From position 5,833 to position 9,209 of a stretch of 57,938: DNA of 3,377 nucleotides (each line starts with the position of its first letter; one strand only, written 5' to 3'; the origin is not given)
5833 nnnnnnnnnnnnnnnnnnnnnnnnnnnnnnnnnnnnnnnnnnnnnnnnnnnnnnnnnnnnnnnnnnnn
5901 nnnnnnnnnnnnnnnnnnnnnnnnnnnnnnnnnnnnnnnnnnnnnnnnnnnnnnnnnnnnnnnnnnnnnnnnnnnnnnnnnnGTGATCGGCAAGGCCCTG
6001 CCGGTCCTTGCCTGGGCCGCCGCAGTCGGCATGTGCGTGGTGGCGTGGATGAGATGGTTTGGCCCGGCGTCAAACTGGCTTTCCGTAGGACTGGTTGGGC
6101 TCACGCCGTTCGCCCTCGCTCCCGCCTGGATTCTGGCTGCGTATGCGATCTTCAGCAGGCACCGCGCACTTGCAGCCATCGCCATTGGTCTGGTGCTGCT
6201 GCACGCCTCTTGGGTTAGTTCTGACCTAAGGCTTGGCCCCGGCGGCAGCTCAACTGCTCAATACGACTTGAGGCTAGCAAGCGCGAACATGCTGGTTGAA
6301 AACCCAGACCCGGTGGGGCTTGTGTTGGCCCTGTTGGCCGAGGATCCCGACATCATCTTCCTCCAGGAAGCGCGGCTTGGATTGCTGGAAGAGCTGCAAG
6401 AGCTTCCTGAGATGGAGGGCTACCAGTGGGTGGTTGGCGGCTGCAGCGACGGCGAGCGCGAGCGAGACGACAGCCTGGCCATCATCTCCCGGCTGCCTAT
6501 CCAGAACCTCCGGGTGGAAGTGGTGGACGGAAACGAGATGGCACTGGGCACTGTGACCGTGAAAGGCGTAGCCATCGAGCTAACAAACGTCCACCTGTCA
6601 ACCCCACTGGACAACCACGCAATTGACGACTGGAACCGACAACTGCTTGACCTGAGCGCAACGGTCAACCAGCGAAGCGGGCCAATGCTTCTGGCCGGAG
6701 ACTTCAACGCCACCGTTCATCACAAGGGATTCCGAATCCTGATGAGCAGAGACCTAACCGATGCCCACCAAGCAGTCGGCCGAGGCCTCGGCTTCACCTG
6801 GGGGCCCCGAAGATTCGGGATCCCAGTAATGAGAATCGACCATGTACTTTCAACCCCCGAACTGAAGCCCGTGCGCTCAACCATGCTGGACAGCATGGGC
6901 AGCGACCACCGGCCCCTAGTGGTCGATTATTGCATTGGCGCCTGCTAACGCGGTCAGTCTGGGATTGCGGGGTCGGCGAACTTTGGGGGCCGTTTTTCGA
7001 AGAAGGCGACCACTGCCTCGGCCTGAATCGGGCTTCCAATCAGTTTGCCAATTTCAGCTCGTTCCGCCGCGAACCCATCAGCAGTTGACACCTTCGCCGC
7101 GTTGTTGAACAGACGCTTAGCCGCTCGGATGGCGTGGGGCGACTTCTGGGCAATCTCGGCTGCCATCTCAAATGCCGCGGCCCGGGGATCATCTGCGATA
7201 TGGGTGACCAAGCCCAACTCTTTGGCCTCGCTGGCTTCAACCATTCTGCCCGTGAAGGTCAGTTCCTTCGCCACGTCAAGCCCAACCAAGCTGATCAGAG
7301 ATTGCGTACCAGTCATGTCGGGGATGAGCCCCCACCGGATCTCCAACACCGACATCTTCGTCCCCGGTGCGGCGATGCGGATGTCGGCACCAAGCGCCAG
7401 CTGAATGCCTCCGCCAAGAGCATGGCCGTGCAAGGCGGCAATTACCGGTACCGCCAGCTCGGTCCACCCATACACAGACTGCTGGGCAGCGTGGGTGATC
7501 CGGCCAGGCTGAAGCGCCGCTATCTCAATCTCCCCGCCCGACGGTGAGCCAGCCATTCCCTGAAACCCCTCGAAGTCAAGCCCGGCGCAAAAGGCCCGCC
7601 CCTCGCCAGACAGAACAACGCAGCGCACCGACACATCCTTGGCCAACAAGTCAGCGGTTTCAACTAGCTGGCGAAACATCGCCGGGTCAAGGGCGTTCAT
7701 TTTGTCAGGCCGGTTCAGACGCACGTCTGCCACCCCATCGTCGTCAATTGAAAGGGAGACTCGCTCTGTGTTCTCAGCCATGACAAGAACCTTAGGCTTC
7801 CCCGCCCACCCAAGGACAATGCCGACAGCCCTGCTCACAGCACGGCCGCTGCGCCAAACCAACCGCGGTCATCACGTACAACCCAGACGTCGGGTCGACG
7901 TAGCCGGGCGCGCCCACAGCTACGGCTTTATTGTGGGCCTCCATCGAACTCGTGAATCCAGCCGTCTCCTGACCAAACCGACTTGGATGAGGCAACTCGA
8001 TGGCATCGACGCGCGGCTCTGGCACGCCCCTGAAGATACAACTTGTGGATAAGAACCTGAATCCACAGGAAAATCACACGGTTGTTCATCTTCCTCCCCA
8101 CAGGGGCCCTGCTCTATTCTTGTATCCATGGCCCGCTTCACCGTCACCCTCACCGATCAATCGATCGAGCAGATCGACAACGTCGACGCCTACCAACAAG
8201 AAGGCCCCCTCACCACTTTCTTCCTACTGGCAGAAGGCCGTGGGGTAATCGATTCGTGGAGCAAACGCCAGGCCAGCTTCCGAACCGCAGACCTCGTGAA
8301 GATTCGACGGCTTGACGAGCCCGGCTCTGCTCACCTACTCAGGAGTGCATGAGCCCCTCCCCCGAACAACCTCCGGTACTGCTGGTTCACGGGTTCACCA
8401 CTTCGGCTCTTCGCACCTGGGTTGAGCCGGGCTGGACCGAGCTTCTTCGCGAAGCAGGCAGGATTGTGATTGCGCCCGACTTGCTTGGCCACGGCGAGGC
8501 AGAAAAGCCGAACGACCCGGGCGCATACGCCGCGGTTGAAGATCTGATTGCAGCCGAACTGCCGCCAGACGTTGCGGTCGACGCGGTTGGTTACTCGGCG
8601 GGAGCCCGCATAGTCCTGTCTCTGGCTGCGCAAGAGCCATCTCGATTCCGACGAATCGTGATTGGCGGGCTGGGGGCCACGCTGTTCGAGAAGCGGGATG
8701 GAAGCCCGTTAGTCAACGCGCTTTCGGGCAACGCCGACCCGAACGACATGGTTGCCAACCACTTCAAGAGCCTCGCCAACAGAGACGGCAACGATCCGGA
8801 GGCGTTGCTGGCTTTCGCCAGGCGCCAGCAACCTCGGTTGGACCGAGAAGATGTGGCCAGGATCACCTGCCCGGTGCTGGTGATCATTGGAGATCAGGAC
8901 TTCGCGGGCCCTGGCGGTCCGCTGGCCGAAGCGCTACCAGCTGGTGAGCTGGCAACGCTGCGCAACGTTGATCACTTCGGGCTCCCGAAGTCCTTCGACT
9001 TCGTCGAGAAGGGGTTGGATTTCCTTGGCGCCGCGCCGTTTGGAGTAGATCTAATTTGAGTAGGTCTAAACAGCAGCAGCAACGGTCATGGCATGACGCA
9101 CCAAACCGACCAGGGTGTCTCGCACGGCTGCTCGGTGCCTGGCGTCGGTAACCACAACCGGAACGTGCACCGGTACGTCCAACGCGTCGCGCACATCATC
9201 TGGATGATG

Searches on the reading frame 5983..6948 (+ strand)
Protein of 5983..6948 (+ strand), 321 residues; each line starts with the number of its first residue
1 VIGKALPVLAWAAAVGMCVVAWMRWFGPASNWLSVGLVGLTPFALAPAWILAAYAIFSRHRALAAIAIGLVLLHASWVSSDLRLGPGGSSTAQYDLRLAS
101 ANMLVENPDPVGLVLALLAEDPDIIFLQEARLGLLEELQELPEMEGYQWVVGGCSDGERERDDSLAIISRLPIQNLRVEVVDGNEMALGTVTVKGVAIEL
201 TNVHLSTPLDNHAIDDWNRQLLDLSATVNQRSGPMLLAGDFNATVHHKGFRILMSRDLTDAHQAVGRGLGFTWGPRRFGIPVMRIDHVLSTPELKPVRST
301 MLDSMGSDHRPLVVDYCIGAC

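Call 24: search_protein_families(library=pfam, proteins=[window:5983-6948:+], max_evalue=0.00001)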
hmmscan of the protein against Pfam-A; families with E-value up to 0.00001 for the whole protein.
window:5983-6948:+ (321 aa): 1 family
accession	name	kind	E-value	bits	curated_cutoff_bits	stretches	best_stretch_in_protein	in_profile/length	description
PF03372.29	Exo_endo_phos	-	1.1e-24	87.8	24.5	1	99-309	1-225/225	Endonuclease/Exonuclease/phosphatase family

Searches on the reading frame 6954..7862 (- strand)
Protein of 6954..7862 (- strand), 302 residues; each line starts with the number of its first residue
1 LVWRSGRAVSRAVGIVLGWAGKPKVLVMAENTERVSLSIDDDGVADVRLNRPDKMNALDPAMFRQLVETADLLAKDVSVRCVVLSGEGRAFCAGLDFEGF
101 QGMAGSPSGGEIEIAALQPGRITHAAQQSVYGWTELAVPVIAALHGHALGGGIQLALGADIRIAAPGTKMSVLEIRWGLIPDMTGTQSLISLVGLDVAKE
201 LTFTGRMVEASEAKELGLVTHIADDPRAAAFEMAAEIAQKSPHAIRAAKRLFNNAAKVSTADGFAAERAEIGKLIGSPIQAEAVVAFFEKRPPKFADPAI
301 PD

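Call 43: search_protein_families(library=pfam, proteins=[window:6954-7862:-], max_evalue=0.0001)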
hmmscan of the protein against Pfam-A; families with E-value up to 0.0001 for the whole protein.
window:6954-7862:- (302 aa): 2 families
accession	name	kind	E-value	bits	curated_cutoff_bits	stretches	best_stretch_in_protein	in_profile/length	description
PF00378.25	ECH_1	-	2.2e-45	155.4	27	1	42-297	4-250/251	Enoyl-CoA hydratase/isomerase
PF16113.10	ECH_2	-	2.1e-32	113.4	27.2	1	47-289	4-239/335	Enoyl-CoA hydratase/isomerase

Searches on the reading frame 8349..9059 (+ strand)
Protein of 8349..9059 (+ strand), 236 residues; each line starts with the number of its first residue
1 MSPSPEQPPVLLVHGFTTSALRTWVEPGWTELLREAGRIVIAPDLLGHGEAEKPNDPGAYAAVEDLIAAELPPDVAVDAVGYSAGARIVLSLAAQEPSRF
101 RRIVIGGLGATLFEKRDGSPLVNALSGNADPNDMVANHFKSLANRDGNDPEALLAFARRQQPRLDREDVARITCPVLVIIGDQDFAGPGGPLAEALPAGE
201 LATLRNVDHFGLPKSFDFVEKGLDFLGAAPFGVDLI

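Call 43: search_protein_families(library=pfam, proteins=[window:8349-9059:+], max_evalue=0.0001)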
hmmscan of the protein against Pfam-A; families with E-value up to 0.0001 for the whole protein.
window:8349-9059:+ (236 aa): 3 families
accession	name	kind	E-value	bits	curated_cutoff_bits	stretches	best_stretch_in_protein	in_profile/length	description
PF12697.13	Abhydrolase_6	-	5.2e-15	57.1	26.3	1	10-211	1-206/217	Alpha/beta hydrolase family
PF00561.26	Abhydrolase_1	-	6.2e-15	56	25.8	1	8-105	1-99/245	alpha/beta hydrolase fold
PF12146.15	Hydrolase_4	-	7.4e-06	25.9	27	0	10-105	7-106/239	Serine aminopeptidase, S33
